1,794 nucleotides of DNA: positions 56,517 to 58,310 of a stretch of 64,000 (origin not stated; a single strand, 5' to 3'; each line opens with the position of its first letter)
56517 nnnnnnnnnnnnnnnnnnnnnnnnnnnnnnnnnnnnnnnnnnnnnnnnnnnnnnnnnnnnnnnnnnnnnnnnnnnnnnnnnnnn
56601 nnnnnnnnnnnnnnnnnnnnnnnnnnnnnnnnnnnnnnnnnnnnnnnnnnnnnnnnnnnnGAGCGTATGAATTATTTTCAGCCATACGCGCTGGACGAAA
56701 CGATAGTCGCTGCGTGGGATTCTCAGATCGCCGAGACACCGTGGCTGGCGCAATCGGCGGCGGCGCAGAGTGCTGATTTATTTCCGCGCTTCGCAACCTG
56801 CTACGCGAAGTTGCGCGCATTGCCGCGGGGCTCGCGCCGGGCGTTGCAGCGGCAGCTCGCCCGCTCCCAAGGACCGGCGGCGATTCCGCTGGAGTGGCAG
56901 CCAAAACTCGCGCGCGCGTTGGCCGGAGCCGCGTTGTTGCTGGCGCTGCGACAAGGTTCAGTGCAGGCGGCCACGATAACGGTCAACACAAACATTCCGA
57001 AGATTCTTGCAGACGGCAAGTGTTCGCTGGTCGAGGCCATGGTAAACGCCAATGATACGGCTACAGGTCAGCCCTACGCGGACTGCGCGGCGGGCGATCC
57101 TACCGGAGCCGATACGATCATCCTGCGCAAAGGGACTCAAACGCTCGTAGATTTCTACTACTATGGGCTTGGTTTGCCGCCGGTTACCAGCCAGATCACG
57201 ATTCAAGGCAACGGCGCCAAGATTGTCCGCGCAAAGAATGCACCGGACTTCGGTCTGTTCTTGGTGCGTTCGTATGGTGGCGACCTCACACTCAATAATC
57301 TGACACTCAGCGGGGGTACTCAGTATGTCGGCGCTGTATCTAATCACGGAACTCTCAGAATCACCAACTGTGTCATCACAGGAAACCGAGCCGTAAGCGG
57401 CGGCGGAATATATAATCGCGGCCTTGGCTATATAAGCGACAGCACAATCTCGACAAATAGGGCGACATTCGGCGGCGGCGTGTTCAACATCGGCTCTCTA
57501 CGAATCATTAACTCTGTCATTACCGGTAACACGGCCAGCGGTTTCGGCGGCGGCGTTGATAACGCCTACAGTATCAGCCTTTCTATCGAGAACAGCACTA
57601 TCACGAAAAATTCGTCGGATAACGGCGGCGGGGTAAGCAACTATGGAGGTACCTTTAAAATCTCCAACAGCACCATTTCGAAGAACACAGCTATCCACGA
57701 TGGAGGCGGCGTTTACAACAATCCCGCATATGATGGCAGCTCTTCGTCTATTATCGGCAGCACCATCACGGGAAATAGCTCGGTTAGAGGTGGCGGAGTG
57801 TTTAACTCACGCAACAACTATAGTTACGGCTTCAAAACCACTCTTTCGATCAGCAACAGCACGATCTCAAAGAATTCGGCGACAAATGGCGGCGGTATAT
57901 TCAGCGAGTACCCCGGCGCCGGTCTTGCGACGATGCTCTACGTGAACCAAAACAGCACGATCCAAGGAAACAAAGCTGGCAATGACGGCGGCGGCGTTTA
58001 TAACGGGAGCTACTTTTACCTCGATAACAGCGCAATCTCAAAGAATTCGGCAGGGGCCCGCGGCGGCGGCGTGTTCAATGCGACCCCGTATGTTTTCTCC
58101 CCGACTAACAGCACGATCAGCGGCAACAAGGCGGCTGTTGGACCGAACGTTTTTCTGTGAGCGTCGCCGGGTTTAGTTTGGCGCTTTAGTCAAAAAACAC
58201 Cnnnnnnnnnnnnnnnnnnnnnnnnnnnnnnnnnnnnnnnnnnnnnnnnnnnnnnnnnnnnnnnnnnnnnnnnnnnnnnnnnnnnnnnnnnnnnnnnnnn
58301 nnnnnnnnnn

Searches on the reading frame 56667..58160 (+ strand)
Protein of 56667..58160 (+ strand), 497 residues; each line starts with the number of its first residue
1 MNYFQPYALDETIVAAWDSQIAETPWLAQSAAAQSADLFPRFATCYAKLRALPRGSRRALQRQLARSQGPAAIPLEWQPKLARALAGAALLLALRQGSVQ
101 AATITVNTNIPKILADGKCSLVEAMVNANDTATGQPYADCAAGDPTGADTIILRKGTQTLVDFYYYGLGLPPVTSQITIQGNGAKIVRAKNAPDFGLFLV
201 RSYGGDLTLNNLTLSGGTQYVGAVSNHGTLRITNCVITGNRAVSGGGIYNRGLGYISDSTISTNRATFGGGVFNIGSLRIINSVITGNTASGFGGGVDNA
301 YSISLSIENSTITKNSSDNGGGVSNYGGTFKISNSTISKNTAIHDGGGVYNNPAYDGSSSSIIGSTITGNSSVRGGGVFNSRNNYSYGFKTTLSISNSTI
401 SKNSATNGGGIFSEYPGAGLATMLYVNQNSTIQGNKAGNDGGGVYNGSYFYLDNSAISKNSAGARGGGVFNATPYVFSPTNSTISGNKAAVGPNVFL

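Call 7: search_protein_families(library=pfam, proteins=[window:56667-58160:+], max_evalue=0.001)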
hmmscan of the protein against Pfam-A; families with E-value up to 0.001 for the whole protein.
window:56667-58160:+ (497 aa): 1 family
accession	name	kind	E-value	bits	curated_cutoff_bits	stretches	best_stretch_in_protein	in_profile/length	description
PF02415.23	Chlam_PMP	-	1.9e-06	27.9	20.6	0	234-250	1-18/19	Chlamydia polymorphic membrane protein (Chlamydia_PMP) repeat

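Call 21: search_protein_families(library=ncbifam, proteins=[window:56667-58160:+], max_evalue=0.001)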
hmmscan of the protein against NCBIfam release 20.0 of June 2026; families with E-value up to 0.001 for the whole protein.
window:56667-58160:+ (497 aa): 1 family
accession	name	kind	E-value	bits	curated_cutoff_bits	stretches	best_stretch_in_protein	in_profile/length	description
TIGR04212.1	GlyGly_RbtA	equivalog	3.4e-08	32.2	295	0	338-418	147-223/605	rhombotarget A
